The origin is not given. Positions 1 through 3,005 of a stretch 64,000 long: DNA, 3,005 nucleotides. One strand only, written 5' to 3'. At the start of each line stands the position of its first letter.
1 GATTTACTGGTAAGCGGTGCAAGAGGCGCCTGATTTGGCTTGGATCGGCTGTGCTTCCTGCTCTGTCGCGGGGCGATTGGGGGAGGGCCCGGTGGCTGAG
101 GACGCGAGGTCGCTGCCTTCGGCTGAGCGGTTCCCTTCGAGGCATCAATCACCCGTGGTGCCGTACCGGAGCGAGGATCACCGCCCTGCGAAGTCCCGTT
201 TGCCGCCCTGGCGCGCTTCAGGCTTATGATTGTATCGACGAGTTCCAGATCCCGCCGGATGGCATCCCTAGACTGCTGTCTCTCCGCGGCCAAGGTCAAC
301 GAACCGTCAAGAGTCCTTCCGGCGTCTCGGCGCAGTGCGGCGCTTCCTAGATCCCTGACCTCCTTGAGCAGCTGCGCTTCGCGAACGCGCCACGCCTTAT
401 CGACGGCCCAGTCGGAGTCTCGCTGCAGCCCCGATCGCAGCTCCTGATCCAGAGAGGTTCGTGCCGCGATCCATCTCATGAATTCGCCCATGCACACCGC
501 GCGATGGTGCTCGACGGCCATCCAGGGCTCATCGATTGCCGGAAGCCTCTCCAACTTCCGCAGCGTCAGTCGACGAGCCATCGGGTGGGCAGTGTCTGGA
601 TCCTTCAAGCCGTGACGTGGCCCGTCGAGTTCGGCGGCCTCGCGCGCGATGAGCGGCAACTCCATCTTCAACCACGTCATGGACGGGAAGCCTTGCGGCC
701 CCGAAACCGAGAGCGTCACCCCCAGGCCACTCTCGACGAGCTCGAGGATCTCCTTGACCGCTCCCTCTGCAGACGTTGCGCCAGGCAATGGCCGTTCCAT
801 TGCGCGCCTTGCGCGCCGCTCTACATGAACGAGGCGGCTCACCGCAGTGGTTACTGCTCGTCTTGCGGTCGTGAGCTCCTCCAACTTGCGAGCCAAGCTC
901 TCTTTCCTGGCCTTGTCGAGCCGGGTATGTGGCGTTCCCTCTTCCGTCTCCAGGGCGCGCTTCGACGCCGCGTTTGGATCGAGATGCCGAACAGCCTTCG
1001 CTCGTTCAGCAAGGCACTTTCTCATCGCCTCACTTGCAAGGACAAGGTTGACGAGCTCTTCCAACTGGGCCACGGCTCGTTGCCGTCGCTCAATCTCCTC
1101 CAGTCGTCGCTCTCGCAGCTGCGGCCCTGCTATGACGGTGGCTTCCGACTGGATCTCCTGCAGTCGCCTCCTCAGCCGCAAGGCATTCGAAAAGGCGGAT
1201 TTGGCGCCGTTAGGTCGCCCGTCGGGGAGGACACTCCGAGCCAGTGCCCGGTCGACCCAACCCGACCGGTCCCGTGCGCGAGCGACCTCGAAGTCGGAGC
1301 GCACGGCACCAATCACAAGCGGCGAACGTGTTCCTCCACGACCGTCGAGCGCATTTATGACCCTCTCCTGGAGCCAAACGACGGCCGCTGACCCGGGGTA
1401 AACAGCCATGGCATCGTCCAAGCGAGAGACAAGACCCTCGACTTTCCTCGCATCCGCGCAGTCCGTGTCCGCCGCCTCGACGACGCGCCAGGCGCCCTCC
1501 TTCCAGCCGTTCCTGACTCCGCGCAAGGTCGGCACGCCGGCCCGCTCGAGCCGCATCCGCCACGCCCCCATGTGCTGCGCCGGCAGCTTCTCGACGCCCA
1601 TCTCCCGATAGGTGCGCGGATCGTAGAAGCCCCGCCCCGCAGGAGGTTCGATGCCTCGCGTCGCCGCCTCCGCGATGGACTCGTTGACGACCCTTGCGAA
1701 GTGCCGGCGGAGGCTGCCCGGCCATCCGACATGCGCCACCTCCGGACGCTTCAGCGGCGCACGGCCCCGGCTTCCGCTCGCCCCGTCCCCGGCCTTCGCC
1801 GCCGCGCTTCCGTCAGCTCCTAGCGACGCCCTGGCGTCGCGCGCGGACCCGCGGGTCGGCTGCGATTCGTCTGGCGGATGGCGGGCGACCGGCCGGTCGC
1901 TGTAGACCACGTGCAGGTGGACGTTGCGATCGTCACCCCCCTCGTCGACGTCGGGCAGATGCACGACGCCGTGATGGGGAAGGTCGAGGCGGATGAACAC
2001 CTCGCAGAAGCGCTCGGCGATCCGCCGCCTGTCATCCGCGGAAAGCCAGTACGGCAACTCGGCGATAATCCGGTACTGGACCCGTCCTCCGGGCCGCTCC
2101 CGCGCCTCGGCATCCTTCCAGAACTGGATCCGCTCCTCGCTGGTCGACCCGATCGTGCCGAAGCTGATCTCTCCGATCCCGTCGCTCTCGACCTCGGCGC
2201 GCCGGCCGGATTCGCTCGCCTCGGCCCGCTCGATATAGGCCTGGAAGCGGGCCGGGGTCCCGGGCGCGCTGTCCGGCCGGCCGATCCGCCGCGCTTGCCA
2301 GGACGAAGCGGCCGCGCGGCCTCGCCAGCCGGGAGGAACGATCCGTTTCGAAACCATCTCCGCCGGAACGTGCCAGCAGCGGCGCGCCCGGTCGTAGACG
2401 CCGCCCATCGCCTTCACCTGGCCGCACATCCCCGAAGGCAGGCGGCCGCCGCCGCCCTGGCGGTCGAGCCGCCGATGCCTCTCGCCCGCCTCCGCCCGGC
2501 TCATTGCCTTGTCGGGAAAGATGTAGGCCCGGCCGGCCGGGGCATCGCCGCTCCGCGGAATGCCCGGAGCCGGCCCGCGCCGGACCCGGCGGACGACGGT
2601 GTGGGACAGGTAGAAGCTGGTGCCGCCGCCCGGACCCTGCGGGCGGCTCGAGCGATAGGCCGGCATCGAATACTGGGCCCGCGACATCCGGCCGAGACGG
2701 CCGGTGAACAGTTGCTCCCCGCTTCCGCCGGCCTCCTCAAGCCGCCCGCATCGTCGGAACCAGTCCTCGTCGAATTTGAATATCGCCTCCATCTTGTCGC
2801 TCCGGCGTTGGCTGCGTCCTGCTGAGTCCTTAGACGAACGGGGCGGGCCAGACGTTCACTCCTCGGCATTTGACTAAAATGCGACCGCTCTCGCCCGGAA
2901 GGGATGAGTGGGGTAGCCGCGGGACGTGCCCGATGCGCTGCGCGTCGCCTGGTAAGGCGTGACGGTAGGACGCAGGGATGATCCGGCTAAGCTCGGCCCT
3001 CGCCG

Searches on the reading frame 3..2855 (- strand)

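Call 23: search_protein_families(library=pfam, proteins=[window:3-2855:-], max_evalue=0.001)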
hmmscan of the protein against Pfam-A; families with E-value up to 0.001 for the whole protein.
window:3-2855:- (951 aa): 1 family
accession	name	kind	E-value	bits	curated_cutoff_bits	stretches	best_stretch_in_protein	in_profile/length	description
PF03389.21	MobA_MobL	-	0.00014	22.2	26.7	1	239-438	47-223/224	MobA/MobL family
